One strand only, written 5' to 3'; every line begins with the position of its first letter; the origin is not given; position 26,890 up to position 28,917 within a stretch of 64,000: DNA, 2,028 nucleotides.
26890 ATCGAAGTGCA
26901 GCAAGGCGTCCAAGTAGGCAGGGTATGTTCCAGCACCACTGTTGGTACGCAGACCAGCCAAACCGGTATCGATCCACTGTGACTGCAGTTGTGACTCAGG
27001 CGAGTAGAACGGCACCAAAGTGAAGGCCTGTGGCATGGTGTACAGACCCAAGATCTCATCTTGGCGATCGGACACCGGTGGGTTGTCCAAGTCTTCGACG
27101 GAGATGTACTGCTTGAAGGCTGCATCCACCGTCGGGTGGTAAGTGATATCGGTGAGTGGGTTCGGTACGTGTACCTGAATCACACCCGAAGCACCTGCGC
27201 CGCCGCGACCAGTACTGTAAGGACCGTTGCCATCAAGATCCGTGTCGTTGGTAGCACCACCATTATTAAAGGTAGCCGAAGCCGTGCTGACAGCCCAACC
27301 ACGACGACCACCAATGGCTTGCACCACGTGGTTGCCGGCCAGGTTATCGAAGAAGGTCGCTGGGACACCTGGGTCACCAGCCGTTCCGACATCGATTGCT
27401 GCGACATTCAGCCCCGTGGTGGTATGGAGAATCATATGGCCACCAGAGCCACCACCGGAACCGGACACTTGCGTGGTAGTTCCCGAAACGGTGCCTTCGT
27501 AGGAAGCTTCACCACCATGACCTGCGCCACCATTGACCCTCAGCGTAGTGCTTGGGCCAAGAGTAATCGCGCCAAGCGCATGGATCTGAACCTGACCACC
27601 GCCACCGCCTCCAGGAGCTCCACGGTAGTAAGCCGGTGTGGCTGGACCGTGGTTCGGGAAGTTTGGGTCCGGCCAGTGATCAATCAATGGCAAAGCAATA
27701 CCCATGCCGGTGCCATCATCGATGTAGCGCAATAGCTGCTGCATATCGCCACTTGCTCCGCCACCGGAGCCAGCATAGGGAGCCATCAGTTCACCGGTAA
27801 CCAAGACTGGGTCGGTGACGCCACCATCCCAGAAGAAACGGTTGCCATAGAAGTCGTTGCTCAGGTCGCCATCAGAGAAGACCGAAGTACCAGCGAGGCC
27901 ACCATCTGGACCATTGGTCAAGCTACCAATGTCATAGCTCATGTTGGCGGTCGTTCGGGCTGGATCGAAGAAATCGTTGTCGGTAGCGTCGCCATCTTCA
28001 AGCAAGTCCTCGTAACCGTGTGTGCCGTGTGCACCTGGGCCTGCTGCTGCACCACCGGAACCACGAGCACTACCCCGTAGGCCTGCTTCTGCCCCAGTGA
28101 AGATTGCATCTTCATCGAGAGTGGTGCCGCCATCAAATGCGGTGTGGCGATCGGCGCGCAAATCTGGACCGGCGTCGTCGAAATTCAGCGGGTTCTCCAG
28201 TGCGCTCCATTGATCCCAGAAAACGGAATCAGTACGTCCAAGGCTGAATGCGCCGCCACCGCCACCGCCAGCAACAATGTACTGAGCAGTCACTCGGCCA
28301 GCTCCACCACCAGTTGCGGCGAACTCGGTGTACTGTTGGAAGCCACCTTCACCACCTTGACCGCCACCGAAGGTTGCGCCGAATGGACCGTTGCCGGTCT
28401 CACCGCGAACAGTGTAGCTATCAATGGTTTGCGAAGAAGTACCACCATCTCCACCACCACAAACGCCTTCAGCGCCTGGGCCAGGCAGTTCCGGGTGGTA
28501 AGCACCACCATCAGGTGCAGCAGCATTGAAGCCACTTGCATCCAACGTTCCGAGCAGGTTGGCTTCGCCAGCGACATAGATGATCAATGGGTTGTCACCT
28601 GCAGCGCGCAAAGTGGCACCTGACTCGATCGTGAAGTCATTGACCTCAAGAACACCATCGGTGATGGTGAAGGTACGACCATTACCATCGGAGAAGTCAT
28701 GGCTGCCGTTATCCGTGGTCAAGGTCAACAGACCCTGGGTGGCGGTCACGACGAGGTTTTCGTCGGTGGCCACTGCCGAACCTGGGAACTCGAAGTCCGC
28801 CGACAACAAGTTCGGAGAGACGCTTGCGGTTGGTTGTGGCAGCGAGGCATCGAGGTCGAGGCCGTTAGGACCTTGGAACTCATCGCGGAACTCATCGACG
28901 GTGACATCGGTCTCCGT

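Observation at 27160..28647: Glycine-run 'rung' core shared by two of the giant lipoproteins (putative beta-solenoid)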

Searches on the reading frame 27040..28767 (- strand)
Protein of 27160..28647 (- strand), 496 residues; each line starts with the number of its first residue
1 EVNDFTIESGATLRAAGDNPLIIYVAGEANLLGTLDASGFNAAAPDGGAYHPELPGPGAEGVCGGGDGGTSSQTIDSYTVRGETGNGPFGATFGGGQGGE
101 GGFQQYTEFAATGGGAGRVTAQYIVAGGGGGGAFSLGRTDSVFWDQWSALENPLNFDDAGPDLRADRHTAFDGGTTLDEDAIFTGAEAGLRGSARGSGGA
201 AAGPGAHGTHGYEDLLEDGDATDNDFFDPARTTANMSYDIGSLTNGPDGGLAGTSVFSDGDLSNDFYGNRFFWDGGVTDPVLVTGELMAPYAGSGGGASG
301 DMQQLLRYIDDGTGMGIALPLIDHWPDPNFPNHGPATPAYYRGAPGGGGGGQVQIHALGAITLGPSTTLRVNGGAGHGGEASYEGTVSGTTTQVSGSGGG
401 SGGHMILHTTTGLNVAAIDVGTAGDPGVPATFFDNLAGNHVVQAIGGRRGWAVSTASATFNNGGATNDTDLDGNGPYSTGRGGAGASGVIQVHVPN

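Call 15: search_protein_families(library=pfam, proteins=[window:27160-28647:-], max_evalue=10)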
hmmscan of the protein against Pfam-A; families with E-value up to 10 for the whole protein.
window:27160-28647:- (496 aa): 0 families

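Call 52: search_protein_representatives(alignment_id=A4)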
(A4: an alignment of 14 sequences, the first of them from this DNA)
Query: 14 sequences, 565 profile positions. Proteins with E-value up to 0.001 (for the whole library): 479; up to 1e-10: 298; up to 1e-30: 86. The best 150 are listed.
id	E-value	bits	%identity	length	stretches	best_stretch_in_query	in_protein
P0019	5.4e-259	877.2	-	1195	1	2-565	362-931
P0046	2.9e-212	722.9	-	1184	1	2-565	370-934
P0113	1.5e-180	618.3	-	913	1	4-563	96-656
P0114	3.0e-179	614.0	-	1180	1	7-563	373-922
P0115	4.9e-173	593.4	-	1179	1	2-565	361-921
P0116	3.8e-164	564.1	-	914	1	2-553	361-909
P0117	4.2e-163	560.7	-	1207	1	2-539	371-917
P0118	2.6e-159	548.1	-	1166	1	3-563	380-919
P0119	3.6e-157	541.1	-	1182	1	2-565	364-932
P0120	9.0e-155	533.1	-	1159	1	2-565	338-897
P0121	3.0e-154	531.4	-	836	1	3-565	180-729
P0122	6.1e-148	510.6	-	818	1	13-565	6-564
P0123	5.3e-145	500.9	-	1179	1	2-565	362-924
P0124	1.5e-142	492.8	-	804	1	24-565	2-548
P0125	2.4e-137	475.6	-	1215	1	3-565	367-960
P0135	7.7e-45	170.2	-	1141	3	18-175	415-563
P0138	7.6e-43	163.6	-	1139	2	283-528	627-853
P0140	8.1e-41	156.9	-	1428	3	31-175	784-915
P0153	7.7e-37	143.8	-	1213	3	30-150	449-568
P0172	8.7e-34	133.7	-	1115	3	295-534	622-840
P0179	1.6e-32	129.6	-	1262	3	4-145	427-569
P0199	2.3e-30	122.4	-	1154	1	13-525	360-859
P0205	1.7e-29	119.5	-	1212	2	34-158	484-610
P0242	4.3e-25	105.1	-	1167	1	10-525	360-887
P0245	1.7e-24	103.1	-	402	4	27-142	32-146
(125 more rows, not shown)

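Call 56: list_cluster_members(proteins=[P0135, P0138, P0140, P0153, P0172, P0179, P0199, P0205, P0242, P0245])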
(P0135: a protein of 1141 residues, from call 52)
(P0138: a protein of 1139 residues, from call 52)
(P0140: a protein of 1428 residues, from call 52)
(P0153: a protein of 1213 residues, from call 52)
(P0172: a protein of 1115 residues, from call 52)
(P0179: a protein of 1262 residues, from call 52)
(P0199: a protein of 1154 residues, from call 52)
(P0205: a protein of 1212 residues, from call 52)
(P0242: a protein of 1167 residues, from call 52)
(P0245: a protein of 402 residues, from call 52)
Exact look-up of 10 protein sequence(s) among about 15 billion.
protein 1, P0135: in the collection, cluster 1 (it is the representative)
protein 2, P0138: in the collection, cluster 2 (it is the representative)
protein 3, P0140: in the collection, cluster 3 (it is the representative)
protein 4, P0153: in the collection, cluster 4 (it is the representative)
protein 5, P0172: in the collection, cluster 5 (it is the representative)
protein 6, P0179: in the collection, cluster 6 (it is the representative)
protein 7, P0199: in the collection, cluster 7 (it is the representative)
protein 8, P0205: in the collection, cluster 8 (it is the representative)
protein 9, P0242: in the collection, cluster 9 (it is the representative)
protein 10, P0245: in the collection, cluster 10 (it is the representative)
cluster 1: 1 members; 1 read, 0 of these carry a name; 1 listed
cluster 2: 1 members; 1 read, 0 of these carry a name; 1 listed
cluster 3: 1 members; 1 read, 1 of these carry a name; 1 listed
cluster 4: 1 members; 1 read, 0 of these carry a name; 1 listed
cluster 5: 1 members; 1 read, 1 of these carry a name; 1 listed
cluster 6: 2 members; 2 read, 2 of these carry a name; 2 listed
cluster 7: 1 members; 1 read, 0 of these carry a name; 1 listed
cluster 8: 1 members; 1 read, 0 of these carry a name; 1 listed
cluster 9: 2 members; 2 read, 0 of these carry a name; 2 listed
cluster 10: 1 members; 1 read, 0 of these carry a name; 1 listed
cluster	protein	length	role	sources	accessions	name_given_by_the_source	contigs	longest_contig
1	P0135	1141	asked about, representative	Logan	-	-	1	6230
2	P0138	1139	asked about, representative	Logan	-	-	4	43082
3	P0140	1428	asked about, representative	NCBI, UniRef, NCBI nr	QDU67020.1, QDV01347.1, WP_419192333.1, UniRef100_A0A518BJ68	IPT/TIG domain-containing protein [Engelhardtia mirabilis] | IPT/TIG domain-containing protein n=1 Tax=Engelhardtia mirabilis TaxID=2528011 ... | hypothetical protein Pla133_20970 [Planctomycetes bacterium Pla133]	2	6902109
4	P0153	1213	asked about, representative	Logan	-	-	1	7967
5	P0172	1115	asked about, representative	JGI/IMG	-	hypothetical protein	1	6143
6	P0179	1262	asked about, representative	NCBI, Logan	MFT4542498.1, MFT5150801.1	MAG: hypothetical protein ACI841_000785 [Planctomycetota bacterium]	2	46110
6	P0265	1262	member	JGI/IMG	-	hypothetical protein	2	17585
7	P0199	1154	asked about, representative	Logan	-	-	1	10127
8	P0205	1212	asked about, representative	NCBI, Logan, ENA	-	-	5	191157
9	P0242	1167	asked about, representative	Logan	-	-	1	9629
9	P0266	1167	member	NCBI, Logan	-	-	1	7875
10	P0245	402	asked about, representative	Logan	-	-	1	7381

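Call 64: find_encoding_contigs(protein=P0140, flank=10000, max_places=1)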
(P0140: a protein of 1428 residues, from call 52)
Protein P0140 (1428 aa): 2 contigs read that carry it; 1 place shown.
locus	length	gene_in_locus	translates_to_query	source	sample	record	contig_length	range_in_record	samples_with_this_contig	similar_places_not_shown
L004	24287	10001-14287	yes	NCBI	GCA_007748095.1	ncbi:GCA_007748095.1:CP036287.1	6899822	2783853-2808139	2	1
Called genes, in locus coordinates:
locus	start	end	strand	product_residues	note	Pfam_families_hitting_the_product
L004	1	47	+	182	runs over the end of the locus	-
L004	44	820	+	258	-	PF00691:OmpA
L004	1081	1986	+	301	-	PF03781:FGE-sulfatase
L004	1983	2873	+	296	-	PF00398:RrnaAD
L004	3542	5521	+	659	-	PF01807:Zn_ribbon_DnaG, PF08275:DNAG_N, PF01751:Toprim, PF13155:Toprim_2, PF13662:Toprim_4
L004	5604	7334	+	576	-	PF03979:Sigma70_r1_1, PF00140:Sigma70_r1_2, PF04542:Sigma70_r2, PF04539:Sigma70_r3, PF04545:Sigma70_r4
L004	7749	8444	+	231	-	PF24481:CT398_CC, PF02591:Zn_ribbon_9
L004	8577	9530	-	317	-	PF04055:Radical_SAM, PF16199:Radical_SAM_C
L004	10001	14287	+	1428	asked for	PF01833:TIG (weak), PF05345:He_PIG (weak)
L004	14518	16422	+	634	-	PF00009:GTP_EFTU, PF01926:MMR_HSR1, PF03144:GTP_EFTU_D2, PF25461:Beta-barrel_SelB, PF12802:MarR_2 (weak), PF09107:WHD_3rd_SelB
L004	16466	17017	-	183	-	PF13521:AAA_28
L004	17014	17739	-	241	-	PF00300:His_Phos_1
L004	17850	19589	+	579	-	-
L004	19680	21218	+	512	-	PF13646:HEAT_2, PF13768:VWA_3 (weak)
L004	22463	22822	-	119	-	-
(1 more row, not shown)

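Call 65: find_related_loci(query=A4, collection=genome_contigs, flank=6000)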
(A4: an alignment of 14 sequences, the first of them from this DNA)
Query A4 (576 aa) in genome_contigs; peptide patterns used: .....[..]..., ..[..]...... (x = any residue, [..] = any of these).
599 stretches matched a pattern (row limit reached: there are more); 54 encode a relative of the query (tblastn E <= 1e-3); 54 distinct loci.
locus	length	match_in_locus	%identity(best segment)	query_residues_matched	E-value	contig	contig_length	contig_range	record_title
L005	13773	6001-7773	57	1-576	2e-157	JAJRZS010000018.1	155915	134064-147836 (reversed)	MAG: Planctomycetota bacterium isolate Dive96_bin4.216 k141_954220, whole genome shotgun sequence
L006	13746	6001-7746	57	1-576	6e-156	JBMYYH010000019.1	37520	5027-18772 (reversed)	MAG: Planctomycetota bacterium isolate ME_XS_2208_bin_45 ME_XS_2208_bin_45_18, whole genome shotgun sequence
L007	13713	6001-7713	58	1-576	1e-156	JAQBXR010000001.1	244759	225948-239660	MAG: Planctomycetota bacterium isolate casp150-mb.290 NODE_32_length_244759_cov_0.099322, whole genome shotgun sequence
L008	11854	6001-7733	76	1-576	0e+0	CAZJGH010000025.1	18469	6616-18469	MAG TPA_asm: uncultured Planctomycetales bacterium isolate binchicken_co141_179 genome assembly, contig: NODE_12984_leng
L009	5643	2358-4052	52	3-576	4e-136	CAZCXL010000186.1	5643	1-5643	MAG TPA_asm: uncultured Planctomycetales bacterium isolate binchicken_co248_155 genome assembly, contig: NODE_25040_leng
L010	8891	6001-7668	55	21-576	3e-133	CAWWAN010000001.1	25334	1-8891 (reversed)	MAG TPA_asm: uncultured bacterium isolate ERR3589563_binner23_66 genome assembly, contig: ERZ7462600.1397, whole genome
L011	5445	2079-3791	50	2-576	3e-125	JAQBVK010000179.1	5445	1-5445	MAG: Planctomycetota bacterium isolate casp150-mb.178 NODE_36146_length_5445_cov_0.057239, whole genome shotgun sequence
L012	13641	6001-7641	57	30-576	3e-145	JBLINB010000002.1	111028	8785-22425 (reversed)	MAG: Myxococcota bacterium isolate 3300053785_31 Ga0535658_0000108, whole genome shotgun sequence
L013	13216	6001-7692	52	2-576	7e-117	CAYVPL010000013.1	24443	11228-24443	MAG TPA_asm: uncultured Planctomycetales bacterium isolate SRP173033_co1_143 genome assembly, contig: NODE_3304_length_2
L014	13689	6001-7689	56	21-576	2e-142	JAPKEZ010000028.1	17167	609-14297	MAG: Planctomycetota bacterium isolate ANT-129 NODE_1821_length_17167_cov_5.625701, whole genome shotgun sequence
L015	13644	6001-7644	45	2-576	1e-88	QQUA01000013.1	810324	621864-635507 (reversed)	MAG: Planctomycetota bacterium isolate PNC 7, whole genome shotgun sequence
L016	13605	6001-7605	43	29-576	1e-85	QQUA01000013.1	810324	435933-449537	MAG: Planctomycetota bacterium isolate PNC 7, whole genome shotgun sequence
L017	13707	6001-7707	47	1-576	2e-82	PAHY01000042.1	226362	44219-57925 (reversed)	MAG: Planctomycetota bacterium isolate NAT19 MHASMcontig_941411, whole genome shotgun sequence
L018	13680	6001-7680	42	1-575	1e-78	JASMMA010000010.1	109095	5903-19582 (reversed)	MAG: Planctomycetota bacterium isolate Arabian9_MAG_53 NODE_10_length_109095_cov_6.988075, whole genome shotgun sequence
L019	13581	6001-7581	45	29-555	2e-78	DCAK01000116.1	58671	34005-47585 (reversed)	MAG TPA_asm: Planctomycetes bacterium UBA1135 UBA1135_contig_14538, whole genome shotgun sequence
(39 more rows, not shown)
